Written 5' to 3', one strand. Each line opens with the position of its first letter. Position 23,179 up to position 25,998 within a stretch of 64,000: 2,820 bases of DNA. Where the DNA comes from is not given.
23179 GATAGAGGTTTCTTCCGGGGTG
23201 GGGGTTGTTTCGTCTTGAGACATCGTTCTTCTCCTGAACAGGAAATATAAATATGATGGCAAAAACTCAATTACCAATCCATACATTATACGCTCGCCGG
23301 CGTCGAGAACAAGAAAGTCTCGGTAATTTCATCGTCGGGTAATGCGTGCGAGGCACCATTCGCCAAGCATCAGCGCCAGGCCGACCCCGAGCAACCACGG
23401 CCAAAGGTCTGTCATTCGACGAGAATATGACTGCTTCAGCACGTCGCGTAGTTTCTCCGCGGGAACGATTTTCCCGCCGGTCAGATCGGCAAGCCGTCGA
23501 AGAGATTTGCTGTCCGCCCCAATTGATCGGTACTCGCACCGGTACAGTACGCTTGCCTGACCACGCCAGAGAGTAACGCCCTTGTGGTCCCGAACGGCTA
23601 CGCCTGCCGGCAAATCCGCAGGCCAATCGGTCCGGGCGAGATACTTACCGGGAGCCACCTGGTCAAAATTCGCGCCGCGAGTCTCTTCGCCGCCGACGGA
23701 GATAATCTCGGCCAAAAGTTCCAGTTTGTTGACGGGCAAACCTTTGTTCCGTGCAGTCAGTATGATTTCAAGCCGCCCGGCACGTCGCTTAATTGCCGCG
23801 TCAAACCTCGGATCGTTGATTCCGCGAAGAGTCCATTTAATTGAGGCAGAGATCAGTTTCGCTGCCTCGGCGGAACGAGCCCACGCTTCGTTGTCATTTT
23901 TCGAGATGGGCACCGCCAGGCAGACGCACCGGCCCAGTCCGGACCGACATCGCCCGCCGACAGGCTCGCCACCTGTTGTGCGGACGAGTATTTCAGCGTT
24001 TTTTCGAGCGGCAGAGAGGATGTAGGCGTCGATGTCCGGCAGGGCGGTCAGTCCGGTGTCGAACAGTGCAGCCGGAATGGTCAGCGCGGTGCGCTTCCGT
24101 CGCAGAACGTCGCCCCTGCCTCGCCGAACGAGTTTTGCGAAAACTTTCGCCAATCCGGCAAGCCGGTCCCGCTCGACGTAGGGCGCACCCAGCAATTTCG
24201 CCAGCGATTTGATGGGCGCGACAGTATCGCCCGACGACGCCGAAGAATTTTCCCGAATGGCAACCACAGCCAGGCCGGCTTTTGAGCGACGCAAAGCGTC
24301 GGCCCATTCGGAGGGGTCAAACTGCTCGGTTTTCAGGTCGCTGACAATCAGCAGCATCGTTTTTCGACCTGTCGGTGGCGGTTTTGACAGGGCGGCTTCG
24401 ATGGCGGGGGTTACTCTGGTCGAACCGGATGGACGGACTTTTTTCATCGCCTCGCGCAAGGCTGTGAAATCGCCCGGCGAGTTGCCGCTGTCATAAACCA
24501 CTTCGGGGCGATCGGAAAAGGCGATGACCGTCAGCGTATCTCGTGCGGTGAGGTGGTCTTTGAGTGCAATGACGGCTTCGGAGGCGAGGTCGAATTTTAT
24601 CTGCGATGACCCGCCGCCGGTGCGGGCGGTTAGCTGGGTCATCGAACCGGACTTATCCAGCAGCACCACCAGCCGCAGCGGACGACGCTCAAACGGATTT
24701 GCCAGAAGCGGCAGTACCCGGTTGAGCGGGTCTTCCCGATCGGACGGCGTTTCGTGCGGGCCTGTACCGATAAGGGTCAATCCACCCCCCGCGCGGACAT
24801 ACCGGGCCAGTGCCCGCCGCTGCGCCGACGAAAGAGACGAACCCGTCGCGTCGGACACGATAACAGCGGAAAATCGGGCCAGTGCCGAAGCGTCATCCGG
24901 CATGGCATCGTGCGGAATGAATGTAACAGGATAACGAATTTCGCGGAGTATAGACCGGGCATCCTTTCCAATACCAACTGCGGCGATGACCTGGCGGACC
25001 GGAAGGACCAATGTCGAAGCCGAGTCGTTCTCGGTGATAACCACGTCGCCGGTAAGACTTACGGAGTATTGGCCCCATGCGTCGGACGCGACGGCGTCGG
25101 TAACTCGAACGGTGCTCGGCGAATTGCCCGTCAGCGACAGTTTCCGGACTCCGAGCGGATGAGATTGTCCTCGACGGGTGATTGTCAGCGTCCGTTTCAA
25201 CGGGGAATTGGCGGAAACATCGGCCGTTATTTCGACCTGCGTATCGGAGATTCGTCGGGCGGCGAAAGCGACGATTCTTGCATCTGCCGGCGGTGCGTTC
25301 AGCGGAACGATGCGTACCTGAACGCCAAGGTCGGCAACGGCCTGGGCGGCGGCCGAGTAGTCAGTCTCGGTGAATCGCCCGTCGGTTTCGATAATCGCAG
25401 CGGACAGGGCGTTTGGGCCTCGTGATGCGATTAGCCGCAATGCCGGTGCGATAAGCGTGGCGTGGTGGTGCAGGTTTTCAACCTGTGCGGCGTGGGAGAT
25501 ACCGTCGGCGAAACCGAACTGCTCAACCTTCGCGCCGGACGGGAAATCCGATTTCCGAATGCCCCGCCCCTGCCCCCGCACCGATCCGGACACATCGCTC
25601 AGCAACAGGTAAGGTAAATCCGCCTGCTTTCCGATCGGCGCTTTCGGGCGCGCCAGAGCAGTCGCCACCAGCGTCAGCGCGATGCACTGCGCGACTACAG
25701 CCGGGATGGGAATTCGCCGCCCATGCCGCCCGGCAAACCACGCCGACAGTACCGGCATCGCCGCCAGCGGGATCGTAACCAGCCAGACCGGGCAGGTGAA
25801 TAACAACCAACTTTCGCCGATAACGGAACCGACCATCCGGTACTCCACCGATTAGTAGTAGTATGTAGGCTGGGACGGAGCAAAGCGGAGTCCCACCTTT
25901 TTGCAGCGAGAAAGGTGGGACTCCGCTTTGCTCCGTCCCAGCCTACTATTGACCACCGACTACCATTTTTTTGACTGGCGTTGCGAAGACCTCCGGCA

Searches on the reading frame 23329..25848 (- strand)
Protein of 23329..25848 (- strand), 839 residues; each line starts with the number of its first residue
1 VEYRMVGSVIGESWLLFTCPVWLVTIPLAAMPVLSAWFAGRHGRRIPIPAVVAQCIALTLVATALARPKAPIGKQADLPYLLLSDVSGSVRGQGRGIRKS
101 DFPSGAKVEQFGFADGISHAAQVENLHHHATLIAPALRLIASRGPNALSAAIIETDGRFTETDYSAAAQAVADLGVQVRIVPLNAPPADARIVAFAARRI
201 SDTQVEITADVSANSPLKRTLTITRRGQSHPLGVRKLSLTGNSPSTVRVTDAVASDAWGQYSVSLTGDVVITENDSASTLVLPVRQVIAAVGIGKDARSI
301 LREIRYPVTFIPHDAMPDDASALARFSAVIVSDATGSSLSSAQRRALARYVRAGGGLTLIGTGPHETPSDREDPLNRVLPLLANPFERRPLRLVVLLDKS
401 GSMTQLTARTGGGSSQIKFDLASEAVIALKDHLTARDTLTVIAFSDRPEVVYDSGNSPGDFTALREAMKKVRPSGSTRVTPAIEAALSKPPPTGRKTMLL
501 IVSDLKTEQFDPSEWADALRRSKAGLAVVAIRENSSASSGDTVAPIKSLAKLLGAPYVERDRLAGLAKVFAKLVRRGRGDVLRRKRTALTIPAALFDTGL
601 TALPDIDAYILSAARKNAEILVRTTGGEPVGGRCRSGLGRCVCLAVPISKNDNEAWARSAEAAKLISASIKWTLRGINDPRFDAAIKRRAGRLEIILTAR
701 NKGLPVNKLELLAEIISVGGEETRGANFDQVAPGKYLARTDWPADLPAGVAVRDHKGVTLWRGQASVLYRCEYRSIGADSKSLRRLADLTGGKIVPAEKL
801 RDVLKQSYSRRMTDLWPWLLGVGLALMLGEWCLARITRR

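Call 98: search_protein_families(library=pfam, proteins=[window:23329-25848:-], max_evalue=0.0001)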
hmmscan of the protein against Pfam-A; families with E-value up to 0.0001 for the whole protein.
window:23329-25848:- (839 aa): 4 families
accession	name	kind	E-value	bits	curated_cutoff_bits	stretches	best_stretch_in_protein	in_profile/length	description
PF13519.12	VWA_2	-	7.4e-10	39.9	27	1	393-504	1-105/107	von Willebrand factor type A domain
PF05762.20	VWA_CoxE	-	8.2e-09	35.6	26.4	0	378-519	44-172/222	VWA domain containing CoxE-like protein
PF00092.34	VWA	-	1.3e-08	35.7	23.8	1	393-536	2-144/174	von Willebrand factor type A domain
PF01882.25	DUF58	-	8.5e-06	25.5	23.4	1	387-532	32-167/216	Protein of unknown function DUF58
